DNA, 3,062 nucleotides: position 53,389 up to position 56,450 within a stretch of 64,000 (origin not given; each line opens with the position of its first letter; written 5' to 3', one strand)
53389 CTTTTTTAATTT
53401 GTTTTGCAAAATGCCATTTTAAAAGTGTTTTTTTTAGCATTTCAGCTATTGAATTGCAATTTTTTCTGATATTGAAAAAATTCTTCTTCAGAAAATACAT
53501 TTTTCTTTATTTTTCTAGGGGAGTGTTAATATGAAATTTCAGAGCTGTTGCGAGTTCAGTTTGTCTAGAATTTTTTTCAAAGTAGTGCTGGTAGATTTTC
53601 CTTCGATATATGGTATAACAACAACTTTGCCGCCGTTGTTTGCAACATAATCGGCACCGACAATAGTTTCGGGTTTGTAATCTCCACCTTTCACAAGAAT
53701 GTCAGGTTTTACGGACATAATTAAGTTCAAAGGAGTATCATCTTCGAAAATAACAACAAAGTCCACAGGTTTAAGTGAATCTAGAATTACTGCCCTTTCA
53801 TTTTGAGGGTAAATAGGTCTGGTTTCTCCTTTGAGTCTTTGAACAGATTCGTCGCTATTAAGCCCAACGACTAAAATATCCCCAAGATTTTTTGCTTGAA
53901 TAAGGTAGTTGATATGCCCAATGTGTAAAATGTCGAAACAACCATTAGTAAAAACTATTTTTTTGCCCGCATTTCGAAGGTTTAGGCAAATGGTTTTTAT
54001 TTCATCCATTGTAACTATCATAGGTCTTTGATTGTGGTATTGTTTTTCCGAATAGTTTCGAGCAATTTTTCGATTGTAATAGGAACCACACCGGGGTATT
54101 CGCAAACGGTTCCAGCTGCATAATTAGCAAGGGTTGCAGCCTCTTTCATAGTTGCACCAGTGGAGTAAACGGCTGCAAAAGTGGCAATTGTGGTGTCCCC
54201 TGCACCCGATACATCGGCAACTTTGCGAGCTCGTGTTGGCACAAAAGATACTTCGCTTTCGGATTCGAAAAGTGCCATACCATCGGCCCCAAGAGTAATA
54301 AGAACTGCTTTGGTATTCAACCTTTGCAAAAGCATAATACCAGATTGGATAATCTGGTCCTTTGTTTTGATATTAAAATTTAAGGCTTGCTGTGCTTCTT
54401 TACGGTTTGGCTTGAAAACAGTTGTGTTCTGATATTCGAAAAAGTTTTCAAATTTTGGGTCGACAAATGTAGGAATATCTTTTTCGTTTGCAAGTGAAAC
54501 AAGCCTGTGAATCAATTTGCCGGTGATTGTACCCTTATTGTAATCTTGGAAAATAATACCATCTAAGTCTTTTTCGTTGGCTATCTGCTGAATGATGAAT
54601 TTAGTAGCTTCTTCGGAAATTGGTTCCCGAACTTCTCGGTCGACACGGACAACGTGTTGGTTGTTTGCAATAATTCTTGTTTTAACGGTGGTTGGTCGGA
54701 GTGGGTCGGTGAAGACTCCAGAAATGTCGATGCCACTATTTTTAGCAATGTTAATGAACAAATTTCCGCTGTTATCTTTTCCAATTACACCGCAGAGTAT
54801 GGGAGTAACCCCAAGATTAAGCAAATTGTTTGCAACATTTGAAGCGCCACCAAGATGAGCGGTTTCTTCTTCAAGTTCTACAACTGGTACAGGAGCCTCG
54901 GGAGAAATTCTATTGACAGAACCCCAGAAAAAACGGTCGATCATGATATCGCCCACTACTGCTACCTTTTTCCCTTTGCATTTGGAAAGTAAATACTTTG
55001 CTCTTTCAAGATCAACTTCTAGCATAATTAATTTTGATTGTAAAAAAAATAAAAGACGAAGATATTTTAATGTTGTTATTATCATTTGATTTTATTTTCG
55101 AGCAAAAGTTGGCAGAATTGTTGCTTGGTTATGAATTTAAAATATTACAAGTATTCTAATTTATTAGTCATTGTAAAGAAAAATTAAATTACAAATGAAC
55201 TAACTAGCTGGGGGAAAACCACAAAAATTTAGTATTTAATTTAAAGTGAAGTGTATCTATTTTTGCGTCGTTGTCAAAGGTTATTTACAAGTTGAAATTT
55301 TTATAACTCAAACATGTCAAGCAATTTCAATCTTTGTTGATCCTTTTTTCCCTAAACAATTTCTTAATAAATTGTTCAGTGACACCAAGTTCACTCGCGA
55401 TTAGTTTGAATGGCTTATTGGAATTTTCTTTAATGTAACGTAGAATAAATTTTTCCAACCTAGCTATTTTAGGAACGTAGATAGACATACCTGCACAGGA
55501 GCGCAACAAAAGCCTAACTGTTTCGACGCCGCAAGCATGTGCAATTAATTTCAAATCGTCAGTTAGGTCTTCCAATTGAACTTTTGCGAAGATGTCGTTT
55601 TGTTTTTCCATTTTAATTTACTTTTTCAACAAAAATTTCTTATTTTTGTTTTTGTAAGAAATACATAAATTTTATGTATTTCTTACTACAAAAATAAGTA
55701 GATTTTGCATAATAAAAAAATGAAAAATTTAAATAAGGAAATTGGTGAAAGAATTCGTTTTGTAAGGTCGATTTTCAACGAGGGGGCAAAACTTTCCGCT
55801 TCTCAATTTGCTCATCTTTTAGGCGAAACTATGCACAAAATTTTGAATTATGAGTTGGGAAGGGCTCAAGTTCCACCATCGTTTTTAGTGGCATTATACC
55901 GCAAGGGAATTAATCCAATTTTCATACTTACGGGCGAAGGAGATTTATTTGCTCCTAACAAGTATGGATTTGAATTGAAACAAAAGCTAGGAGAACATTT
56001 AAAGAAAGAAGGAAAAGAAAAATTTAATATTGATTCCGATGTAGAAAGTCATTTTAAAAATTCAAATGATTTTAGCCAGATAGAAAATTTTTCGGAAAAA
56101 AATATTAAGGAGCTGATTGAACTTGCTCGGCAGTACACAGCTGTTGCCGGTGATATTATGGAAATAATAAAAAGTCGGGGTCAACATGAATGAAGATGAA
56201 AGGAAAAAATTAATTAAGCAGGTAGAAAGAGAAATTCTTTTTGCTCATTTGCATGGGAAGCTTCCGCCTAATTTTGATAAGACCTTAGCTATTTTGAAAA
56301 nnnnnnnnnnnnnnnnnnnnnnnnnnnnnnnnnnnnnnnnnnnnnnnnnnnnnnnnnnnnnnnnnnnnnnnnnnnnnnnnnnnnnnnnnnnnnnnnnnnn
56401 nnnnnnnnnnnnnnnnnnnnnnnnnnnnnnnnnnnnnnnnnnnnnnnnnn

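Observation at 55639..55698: Near-fully palindromic divergent control region with face-to-face promoters bracketing a perfect 33-bp operator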

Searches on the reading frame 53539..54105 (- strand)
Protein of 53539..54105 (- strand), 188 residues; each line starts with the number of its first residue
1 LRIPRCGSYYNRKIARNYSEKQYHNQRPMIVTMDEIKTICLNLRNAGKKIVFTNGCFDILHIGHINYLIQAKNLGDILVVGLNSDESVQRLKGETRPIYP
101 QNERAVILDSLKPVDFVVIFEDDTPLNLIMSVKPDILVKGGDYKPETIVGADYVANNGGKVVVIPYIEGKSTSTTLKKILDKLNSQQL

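Call 4: search_protein_families(library=pfam, proteins=[window:53539-54105:-], max_evalue=0.1)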
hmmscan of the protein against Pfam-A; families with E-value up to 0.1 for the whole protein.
window:53539-54105:- (188 aa): 1 family
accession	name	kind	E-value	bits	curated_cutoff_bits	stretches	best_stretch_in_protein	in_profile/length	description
PF01467.32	CTP_transf_like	-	3.3e-19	69.8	21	1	52-144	1-91/133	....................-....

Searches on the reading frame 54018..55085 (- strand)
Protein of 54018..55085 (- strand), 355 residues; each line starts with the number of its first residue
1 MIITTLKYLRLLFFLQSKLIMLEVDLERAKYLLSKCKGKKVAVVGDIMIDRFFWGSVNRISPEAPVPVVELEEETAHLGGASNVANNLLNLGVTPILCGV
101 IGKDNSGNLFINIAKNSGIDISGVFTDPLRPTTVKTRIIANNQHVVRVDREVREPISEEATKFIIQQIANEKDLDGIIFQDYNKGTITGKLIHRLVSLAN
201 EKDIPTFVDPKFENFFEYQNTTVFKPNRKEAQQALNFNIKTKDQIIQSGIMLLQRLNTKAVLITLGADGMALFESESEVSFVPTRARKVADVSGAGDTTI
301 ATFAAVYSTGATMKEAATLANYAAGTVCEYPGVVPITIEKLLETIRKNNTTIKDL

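Call 4: search_protein_families(library=pfam, proteins=[window:54018-55085:-], max_evalue=0.1)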
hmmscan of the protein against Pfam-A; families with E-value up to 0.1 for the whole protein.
window:54018-55085:- (355 aa): 3 families
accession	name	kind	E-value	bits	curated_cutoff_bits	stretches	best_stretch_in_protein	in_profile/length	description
PF00294.29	PfkB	-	7.1e-40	137.6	25.8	1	39-334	2-296/302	pfkB family carbohydrate kinase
PF08543.17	Phos_pyr_kin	-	8e-07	29.1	27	1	219-321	118-225/246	Phosphomethylpyrimidine kinase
PF02638.21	GHL10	-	0.068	12.7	27.9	0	146-184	124-165/311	Glycosyl hydrolase-like 10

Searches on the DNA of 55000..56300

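Call 72: search_rna_families(source=window, start=55000, end=56300, threshold=evalue, max_evalue=1)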
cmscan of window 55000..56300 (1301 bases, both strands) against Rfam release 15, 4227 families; matches with E-value up to 1: 1.
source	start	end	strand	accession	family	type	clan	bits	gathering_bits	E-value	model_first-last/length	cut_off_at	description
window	55492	55678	-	RF03065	IS605-orfB-I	Gene; sRNA;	-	19.2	94.2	0.16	1-214/214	no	IS605-orfB-I RNA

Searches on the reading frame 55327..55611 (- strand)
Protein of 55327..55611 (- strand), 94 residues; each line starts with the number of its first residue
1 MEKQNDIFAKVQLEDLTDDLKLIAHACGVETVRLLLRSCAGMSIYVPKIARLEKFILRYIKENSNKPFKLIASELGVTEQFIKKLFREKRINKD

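Call 4: search_protein_families(library=pfam, proteins=[window:55327-55611:-], max_evalue=0.1)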
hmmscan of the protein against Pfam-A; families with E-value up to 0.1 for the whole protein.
window:55327-55611:- (94 aa): 2 families
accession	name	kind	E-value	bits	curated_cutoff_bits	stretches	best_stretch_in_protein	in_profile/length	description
PF22451.2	NirdL-like_HTH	-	0.026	14.5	27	1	64-81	15-32/47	Siroheme decarboxylase NirDL-like HTH domain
PF08765.17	Mor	-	0.039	14.4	24.9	1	21-89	25-95/107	Mor transcription activator family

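Call 37: search_solved_structures(query=window:55327-55611:-, max_evalue=10, show_alignments=2)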
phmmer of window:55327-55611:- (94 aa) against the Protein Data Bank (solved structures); distinct sequences matched with E-value up to 10: 2.
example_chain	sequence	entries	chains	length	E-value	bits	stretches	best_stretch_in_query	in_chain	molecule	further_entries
6egc_A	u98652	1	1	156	0.0019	21.4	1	10-76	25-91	SC_2L4HC2_23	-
1i1g_A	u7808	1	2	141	0.35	14.2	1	52-86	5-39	TRANSCRIPTIONAL REGULATOR LRPA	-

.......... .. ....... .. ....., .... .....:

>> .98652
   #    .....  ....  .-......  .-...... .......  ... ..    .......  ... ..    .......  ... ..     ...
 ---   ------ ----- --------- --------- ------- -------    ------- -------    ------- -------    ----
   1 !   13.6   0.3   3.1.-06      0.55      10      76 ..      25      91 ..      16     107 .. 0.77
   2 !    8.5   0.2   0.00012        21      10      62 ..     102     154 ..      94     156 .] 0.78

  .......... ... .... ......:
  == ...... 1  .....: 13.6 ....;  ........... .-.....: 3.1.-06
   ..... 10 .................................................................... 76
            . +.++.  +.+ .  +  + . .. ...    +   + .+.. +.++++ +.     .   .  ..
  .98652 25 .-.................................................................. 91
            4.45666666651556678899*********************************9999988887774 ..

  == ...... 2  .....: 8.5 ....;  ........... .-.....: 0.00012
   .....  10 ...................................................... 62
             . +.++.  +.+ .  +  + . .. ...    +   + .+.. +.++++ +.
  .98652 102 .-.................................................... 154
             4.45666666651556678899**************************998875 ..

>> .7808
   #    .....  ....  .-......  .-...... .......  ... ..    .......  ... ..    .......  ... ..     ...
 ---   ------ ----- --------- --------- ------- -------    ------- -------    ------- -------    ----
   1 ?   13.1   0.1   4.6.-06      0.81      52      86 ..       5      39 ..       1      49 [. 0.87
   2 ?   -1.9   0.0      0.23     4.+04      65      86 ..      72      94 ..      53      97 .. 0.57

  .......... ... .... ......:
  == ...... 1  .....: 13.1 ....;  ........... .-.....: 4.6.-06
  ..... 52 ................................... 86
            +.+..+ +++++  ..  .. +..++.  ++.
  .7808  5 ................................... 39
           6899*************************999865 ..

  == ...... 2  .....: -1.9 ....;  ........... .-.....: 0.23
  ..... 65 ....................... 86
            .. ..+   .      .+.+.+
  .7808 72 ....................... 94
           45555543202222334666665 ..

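Call 46: search_protein_families(library=phrogs, proteins=[window:55327-55611:-], max_evalue=0.01)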
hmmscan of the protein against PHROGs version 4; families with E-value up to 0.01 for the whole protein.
window:55327-55611:- (94 aa): 1 family
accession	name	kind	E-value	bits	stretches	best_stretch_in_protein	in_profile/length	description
phrog_836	-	transcription regulation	5.5e-05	24.3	1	21-91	49-122/133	late transcriptional activator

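Call 48: find_homologous_proteins(query=window:55327-55611:-, max_evalue=0.001)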
Query window:55327-55611:- (94 aa): 14 proteins with E <= 0.001 among 15 candidates.
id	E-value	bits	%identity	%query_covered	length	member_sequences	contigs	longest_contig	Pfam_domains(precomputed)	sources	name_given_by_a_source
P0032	2.3e-53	195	100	100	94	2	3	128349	-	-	-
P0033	5.1e-42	159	80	93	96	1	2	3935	-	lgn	-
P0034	2.5e-41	157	80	87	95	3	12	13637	-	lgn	-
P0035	5.2e-41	156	81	94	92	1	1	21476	-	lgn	-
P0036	1.9e-40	154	76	99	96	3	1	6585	-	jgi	-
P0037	3.1e-39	150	80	94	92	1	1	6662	-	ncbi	ncbi:MAG: hypothetical protein ACK42Z_03660 [Candidatus Kapaibacteriota bacterium]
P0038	1.5e-38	148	77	94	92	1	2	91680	-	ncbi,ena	-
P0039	2.3e-38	147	76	96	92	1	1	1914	-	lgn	-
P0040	2.6e-38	147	75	99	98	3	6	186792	PF08765.18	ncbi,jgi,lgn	ncbi:MAG: Mor transcription activator family protein [Candidatus Kapaibacteriota bacterium]|jgi:hypo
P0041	4.2e-37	143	79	90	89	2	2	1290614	PF08765.18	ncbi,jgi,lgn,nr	ncbi:hypothetical protein D9V84_08900 [Bacteroidetes/Chlorobi group bacterium Naka2016]|jgi:hypothet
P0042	9.3e-37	142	78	88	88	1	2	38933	-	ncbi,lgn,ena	-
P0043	1.6e-36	141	72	98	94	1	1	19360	-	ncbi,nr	ncbi:MAG: hypothetical protein N2560_07295 [Ignavibacteria bacterium]|nr:hypothetical protein [Ignav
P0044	4.3e-36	140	75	88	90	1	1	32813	-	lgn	-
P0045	2.0e-34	135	68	96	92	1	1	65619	-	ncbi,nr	ncbi:MAG: hypothetical protein N2517_07105 [Ignavibacteria bacterium]|nr:hypothetical protein [Ignav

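Call 62: search_protein_families(library=ncbifam, proteins=[window:55327-55611:-], max_evalue=0.01)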
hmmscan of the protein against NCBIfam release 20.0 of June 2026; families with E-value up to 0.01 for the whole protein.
window:55327-55611:- (94 aa): 1 family
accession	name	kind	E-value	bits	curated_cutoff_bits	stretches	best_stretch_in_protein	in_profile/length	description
NF040947.1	trans_reg_LysM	equivalog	0.0031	17.3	180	1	55-85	7-37/136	HTH-type transcriptional regulator LysM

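Call 63: search_protein_families(library=padloc, proteins=[window:55327-55611:-], max_evalue=0.01)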
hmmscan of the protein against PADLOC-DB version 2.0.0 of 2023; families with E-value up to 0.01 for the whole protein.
window:55327-55611:- (94 aa): 0 families

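Call 65: search_dna_similar(query=window:55327-55611:-, collection=phages, mode=protein, max_evalue=0.001, max_rows=10)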
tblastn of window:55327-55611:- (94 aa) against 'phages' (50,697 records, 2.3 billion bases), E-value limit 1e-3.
No match.
